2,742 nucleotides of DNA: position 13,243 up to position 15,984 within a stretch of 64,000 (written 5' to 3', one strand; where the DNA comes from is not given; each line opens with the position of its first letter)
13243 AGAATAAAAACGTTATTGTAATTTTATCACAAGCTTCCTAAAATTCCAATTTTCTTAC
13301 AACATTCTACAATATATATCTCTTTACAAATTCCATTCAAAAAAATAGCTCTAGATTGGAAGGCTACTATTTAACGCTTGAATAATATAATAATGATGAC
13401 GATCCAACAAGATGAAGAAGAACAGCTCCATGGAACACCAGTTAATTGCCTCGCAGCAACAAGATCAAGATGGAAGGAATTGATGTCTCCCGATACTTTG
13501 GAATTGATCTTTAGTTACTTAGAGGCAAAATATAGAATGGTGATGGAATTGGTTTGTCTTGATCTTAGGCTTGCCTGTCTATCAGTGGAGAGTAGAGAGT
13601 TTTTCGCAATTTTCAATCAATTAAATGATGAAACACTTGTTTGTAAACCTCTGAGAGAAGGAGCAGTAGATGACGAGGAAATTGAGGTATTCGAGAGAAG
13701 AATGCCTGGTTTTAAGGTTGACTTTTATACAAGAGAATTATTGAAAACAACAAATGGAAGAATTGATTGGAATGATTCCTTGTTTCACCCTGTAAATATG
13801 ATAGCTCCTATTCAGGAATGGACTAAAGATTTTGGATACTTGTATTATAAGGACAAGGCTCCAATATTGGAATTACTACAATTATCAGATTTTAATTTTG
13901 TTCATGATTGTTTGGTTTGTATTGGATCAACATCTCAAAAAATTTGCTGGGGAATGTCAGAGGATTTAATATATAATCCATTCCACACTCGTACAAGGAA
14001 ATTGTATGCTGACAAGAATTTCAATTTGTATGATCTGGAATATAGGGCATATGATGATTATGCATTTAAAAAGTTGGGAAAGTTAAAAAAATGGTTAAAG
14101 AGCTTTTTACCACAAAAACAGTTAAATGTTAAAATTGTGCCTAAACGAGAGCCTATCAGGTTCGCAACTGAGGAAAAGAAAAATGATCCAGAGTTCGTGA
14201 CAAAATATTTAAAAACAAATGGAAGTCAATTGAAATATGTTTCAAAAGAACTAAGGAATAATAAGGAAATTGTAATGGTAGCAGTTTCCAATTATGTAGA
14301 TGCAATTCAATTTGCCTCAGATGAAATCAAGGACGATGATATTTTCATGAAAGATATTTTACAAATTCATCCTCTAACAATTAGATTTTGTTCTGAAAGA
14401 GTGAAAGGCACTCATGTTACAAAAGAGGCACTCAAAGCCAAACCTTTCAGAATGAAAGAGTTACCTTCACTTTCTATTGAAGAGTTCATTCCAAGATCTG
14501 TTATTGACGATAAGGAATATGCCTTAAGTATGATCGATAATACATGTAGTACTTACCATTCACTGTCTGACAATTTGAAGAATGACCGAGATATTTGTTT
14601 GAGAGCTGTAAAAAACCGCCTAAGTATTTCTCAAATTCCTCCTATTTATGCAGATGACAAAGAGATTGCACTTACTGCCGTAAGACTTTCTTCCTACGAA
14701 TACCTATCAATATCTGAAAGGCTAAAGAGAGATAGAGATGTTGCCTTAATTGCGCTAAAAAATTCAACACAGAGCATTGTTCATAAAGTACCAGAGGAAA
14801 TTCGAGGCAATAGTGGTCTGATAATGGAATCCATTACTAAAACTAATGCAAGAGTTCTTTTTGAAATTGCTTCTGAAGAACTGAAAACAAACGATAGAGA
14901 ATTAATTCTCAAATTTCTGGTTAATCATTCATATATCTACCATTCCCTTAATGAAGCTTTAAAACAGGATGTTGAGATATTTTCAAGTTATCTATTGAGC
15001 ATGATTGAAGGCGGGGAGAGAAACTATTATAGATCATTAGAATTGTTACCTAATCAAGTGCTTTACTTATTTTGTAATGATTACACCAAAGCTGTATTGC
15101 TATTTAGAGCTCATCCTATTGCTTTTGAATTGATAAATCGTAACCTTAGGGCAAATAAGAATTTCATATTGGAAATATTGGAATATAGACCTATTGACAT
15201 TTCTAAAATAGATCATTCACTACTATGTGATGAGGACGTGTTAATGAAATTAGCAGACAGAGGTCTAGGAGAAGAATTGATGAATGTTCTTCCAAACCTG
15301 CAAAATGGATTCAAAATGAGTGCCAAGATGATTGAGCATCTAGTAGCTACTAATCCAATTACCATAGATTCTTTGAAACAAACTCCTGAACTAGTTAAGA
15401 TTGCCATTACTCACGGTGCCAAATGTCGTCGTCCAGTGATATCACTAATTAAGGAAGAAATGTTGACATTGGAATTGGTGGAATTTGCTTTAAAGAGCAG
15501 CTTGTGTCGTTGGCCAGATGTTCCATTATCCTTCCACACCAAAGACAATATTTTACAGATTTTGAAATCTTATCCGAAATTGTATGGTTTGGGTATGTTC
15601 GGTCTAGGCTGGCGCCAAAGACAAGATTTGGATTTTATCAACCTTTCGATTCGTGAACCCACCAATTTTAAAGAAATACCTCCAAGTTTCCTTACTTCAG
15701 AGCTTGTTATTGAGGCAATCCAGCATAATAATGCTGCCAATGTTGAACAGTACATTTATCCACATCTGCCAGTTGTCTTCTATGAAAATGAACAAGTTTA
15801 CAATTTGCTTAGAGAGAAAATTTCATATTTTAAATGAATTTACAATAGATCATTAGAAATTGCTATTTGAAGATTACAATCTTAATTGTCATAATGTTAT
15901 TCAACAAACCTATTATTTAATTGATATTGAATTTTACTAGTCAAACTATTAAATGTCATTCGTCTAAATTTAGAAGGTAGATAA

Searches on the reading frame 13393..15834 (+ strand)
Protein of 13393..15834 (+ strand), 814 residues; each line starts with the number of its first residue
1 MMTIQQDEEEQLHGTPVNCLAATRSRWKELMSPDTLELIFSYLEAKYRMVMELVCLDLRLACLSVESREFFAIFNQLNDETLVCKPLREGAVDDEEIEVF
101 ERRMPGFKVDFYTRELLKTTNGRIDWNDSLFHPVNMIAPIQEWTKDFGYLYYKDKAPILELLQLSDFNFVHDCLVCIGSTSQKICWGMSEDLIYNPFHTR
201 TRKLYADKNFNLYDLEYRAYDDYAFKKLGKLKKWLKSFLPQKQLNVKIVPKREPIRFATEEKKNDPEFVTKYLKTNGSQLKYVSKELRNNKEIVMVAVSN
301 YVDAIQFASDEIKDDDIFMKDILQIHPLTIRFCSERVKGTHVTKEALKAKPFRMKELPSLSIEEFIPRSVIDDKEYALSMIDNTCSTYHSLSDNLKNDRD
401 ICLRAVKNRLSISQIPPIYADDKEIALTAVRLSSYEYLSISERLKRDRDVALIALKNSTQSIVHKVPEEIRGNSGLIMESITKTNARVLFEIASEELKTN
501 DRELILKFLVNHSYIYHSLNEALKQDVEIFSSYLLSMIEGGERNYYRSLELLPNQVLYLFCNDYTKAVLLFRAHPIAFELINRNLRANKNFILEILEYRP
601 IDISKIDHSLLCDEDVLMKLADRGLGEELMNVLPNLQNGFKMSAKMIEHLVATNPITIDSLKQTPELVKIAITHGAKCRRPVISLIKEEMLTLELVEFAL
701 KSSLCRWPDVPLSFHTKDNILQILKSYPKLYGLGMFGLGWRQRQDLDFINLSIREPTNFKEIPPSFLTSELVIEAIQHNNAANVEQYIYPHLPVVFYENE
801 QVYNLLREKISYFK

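Call 12: list_cluster_members(proteins=[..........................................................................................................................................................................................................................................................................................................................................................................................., window:13393-15834:+, window:13378-15834:+, window:12602-13246:+])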
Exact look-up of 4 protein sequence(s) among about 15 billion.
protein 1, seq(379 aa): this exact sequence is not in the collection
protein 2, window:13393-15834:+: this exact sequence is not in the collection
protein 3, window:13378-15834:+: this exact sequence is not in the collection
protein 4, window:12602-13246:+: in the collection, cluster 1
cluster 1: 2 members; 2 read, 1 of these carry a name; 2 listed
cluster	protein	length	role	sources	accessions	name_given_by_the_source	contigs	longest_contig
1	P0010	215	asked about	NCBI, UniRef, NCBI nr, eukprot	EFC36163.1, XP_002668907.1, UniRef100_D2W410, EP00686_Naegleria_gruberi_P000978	predicted protein [Naegleria gruberi] | Predicted protein n=1 Tax=Naegleria gruberi TaxID=5762 RepID=D2W410_NAEGR | uncharacterized protein NAEGRDRAFT_54529 [Naegleria gruberi]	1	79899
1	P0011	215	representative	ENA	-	-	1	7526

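Call 13: find_encoding_contigs(protein=P0010, flank=10000, max_places=10)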
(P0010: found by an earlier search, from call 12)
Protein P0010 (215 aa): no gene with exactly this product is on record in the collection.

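Call 35: search_protein_families(library=pfam, proteins=[window:13393-15834:+])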
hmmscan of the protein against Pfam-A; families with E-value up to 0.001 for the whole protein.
window:13393-15834:+ (814 aa): 1 family
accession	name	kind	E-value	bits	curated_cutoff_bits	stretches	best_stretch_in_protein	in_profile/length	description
PF13475.11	DUF4116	-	1.7e-47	159.1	24.9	4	265-313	1-49/49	Domain of unknown function (DUF4116)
